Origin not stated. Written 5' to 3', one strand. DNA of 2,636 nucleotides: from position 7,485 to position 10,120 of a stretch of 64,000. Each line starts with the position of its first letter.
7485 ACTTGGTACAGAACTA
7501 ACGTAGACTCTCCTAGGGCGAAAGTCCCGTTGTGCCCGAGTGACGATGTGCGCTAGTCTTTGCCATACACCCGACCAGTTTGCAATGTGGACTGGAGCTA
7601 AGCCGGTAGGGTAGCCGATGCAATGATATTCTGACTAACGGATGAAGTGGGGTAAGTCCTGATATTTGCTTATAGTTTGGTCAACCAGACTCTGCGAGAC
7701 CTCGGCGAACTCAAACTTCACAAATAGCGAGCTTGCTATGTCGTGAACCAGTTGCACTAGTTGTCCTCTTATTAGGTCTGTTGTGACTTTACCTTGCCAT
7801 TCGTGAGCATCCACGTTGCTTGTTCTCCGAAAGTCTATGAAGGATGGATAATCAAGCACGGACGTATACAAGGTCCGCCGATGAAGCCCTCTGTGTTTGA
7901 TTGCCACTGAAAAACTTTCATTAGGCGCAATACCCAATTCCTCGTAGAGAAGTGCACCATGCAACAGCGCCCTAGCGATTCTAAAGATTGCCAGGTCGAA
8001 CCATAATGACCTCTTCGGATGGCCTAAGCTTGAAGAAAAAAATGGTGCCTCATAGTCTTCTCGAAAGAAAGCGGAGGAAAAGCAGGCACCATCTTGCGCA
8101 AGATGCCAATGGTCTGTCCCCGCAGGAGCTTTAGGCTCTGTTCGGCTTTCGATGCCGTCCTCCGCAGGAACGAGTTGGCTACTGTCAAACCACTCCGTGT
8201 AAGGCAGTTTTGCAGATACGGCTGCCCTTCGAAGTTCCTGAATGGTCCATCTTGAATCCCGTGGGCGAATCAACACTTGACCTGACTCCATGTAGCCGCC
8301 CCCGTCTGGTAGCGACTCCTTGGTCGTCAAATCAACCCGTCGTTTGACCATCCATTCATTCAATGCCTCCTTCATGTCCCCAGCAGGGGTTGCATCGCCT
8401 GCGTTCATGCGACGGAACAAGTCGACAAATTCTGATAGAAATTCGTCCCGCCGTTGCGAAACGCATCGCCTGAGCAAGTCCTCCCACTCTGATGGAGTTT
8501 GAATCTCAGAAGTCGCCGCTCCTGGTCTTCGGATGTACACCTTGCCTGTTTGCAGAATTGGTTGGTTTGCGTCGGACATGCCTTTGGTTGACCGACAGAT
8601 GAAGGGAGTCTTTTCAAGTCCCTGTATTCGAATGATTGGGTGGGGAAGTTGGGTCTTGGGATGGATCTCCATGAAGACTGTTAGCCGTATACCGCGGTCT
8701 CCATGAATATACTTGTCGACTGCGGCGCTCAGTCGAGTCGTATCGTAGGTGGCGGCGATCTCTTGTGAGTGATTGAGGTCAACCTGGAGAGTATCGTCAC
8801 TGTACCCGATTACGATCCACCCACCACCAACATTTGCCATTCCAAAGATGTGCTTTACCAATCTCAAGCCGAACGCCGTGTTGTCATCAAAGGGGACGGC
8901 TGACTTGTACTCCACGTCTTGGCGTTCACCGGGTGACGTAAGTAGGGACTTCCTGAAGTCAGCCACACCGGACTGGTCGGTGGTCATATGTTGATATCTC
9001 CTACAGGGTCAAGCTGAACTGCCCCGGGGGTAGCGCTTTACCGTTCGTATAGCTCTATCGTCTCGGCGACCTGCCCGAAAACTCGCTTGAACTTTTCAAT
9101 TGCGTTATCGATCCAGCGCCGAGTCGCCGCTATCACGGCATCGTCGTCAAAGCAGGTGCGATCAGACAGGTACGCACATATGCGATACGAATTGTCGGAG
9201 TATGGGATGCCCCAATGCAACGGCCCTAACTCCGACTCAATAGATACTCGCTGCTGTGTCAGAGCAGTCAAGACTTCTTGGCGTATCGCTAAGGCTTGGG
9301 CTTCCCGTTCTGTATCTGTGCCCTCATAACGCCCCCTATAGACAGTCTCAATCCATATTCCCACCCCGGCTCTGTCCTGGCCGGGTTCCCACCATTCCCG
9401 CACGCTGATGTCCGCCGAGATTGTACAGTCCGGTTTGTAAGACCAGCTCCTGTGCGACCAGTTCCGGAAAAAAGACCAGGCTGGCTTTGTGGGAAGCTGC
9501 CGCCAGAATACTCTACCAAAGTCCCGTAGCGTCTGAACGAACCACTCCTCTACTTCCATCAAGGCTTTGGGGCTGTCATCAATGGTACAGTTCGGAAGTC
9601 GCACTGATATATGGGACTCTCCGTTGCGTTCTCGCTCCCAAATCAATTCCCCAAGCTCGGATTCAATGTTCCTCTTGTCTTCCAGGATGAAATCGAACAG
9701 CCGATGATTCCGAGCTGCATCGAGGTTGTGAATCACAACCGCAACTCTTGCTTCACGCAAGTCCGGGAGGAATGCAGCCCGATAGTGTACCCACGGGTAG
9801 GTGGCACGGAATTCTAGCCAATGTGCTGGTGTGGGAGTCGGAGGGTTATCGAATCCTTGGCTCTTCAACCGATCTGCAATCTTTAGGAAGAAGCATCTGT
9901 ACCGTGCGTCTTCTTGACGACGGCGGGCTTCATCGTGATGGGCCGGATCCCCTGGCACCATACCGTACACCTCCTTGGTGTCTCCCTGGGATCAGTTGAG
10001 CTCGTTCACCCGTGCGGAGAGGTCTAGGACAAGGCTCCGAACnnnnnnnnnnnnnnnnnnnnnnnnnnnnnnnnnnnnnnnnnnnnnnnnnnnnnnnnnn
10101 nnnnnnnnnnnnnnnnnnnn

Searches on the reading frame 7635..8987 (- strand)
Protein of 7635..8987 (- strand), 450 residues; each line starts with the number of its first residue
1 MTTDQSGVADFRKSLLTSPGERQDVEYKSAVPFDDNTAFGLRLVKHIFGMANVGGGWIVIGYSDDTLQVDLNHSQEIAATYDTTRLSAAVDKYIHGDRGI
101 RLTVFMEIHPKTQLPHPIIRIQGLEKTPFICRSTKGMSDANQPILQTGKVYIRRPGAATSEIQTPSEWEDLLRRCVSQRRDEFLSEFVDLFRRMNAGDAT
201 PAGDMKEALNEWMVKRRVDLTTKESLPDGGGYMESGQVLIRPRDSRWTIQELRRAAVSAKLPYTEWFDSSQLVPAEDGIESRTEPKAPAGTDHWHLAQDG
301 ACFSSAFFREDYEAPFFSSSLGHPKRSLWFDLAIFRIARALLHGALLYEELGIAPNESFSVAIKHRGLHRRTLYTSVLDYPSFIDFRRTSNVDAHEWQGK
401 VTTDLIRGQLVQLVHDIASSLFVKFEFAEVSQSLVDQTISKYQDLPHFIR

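Call 11: search_protein_families(library=pfam, proteins=[window:7635-8987:-])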
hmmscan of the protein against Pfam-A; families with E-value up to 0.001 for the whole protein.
window:7635-8987:- (450 aa): 1 family
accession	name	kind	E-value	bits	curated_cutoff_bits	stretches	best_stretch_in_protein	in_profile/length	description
PF04326.19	SLFN_AlbA_2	-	3.1e-05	24.9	25.3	1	21-71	1-48/118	Schlafen, AlbA_2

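Call 90: search_protein_families(library=padloc, proteins=[window:7635-8987:-], max_evalue=0.001)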
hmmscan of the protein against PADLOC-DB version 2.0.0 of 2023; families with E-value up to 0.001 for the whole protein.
window:7635-8987:- (450 aa): 0 families

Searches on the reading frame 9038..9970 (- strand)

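Call 11: search_protein_families(library=pfam, proteins=[window:9038-9970:-])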
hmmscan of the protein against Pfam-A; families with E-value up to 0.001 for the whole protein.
window:9038-9970:- (310 aa): 1 family
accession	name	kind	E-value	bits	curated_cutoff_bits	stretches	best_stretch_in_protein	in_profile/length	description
PF14088.11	DUF4268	-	1.5e-18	67.6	27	1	25-156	3-137/140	Domain of unknown function (DUF4268)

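Call 90: search_protein_families(library=padloc, proteins=[window:9038-9970:-], max_evalue=0.001)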
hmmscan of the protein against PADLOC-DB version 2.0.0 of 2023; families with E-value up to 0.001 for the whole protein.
window:9038-9970:- (310 aa): 4 families
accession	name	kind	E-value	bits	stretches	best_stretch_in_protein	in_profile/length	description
PDLC04911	PDC-S11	-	1.8e-17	61.6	1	15-157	169-310/318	-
PDLC04913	PDC-S11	-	3.6e-14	50.6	1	16-159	221-364/375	-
PDLC04912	PDC-S11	-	1e-09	36.1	1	19-156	172-307/313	-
PDLC04914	PDC-S11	-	2.1e-09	35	1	22-155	168-304/314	-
